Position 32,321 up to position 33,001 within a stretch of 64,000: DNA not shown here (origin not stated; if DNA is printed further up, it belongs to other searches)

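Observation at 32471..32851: Avd-like accessory gene in antisense orientation, overlapping the RT start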

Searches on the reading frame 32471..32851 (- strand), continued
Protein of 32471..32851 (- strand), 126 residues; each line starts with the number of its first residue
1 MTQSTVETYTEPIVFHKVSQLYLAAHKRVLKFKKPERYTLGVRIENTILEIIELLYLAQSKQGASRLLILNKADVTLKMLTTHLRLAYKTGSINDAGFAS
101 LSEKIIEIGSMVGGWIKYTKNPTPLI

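Call 57: find_encoding_contigs(protein=P0010, flank=600, max_places=10)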
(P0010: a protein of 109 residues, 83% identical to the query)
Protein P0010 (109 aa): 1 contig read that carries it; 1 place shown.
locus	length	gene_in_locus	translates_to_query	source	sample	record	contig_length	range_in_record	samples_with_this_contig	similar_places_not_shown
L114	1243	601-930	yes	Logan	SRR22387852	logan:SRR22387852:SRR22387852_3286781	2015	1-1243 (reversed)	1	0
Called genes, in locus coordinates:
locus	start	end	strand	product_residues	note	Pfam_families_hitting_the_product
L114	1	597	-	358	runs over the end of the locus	PF00078:RVT_1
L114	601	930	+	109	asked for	PF22296:bAvd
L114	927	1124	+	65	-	-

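Call 58: find_encoding_contigs(protein=P0022, flank=600, max_places=10)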
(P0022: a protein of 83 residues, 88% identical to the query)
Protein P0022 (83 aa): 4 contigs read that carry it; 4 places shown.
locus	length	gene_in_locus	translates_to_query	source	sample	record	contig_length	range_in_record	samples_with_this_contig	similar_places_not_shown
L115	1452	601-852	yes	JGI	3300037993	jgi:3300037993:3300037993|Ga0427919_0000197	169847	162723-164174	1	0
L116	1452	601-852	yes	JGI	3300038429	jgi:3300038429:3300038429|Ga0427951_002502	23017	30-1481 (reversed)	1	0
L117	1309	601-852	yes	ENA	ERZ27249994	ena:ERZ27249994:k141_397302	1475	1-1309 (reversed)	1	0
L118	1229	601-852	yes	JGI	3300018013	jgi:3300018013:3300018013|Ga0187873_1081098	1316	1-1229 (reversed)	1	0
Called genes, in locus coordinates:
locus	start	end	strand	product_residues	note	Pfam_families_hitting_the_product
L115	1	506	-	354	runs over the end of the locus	PF00078:RVT_1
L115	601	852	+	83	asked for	PF22296:bAvd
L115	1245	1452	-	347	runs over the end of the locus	-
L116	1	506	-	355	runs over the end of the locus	PF00078:RVT_1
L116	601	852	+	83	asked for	PF22296:bAvd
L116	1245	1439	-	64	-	-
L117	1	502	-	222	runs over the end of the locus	?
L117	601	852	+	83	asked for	PF22296:bAvd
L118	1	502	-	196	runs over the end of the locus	?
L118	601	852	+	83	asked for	PF22296:bAvd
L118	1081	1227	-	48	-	?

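Call 65: find_encoding_contigs(protein=P0032, flank=600, max_places=10)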
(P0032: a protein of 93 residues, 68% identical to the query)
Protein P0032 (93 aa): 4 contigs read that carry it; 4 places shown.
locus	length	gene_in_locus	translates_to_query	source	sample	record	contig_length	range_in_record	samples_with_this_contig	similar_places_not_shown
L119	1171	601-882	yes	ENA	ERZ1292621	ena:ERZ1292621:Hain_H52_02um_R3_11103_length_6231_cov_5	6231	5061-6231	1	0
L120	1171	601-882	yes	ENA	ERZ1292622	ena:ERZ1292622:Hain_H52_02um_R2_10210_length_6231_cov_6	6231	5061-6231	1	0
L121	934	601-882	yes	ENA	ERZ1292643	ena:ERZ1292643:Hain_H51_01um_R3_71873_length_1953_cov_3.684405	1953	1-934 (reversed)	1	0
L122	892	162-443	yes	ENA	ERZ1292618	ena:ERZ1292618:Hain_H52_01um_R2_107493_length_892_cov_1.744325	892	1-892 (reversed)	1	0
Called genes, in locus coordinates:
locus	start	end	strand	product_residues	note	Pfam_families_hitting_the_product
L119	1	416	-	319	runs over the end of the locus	PF00078:RVT_1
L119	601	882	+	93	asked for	PF22296:bAvd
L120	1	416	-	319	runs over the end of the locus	PF00078:RVT_1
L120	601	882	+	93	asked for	PF22296:bAvd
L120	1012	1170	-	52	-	?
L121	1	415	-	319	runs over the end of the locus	PF00078:RVT_1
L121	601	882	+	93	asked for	PF22296:bAvd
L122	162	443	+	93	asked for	PF22296:bAvd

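Call 66: find_encoding_contigs(protein=P0007, flank=600, max_places=10)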
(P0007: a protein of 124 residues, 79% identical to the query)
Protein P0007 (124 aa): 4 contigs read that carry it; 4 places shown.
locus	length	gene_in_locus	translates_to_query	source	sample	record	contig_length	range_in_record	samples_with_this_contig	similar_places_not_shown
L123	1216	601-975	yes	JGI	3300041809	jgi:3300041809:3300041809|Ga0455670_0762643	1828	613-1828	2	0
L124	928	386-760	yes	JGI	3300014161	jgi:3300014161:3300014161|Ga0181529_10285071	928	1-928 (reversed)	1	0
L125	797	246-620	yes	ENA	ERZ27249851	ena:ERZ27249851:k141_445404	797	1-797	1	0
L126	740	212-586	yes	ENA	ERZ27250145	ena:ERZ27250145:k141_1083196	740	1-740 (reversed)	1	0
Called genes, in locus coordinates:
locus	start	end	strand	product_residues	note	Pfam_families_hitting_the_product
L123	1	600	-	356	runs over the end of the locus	PF00078:RVT_1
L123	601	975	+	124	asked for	PF22296:bAvd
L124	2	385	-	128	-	?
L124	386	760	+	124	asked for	PF22296:bAvd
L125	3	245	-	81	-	?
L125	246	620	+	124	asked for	PF22296:bAvd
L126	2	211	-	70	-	?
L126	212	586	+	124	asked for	PF22296:bAvd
